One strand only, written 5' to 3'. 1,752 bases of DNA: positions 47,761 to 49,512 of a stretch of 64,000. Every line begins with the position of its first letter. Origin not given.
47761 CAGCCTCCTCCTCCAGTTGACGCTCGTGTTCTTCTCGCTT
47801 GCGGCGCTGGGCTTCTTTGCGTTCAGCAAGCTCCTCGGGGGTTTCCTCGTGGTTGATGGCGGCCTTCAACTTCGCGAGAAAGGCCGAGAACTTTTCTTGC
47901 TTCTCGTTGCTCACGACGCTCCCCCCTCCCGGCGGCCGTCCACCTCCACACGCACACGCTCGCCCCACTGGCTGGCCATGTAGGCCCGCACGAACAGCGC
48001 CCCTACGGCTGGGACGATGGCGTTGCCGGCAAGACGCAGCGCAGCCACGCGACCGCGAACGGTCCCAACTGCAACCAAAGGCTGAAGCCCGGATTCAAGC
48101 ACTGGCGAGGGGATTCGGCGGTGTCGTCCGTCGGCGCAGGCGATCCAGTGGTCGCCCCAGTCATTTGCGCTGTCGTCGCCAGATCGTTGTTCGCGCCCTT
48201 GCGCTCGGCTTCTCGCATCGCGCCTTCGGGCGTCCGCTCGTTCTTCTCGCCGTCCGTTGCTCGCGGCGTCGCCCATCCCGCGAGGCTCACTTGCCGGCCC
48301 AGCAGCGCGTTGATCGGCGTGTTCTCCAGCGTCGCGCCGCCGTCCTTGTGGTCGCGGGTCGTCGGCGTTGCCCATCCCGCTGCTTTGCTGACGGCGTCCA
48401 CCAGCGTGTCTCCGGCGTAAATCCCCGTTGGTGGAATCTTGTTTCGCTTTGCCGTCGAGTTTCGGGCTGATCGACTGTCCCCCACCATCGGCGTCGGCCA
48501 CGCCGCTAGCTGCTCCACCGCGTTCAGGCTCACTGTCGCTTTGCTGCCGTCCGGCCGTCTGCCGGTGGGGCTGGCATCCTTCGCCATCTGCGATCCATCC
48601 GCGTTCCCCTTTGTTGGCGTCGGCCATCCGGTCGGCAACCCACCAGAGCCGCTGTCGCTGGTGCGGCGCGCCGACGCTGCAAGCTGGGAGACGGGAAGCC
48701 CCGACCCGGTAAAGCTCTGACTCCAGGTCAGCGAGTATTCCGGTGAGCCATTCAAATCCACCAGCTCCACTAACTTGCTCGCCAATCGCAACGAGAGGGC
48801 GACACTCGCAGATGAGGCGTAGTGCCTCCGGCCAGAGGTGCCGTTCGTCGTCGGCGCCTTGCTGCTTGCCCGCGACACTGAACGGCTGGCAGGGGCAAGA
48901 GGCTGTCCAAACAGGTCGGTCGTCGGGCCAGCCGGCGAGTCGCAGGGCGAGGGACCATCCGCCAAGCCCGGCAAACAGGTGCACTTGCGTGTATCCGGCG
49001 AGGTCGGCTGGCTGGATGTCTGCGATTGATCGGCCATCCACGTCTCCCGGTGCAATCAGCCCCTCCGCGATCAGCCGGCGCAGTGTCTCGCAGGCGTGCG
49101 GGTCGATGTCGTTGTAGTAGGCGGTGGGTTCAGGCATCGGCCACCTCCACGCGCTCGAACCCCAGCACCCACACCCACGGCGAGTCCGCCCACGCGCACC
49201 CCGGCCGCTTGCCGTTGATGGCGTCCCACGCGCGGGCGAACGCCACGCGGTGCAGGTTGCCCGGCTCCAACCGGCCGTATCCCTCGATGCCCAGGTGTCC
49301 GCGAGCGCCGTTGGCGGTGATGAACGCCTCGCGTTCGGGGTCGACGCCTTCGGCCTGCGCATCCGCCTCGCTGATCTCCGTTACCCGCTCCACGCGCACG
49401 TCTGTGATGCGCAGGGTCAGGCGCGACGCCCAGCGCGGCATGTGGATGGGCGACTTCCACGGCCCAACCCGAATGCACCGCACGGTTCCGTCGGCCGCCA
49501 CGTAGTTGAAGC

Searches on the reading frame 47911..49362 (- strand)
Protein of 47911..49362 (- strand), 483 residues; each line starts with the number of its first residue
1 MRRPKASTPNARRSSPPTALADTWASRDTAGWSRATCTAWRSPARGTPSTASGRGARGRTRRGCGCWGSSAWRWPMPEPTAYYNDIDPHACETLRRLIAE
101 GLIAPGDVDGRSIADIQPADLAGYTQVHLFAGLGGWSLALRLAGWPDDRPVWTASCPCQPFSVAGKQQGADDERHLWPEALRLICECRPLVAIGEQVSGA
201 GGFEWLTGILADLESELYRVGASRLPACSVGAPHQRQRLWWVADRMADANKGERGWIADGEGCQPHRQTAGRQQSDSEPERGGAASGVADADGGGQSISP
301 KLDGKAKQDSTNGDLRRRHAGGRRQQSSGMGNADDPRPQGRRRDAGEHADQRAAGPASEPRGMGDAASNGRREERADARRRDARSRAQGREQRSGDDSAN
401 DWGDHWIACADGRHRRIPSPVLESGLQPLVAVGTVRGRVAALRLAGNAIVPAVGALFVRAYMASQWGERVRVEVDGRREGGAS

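Call 27: search_protein_families(library=phrogs, proteins=[window:47911-49362:-], max_evalue=0.00001)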
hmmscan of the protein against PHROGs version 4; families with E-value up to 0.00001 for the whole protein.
window:47911-49362:- (483 aa): 2 families
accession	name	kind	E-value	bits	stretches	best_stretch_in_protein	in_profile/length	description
phrog_363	-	other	1.5e-67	229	1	78-464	8-315/327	DNA methyltransferase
phrog_116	-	other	1.8e-19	70.6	1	151-246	273-374/779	DNA methyltransferase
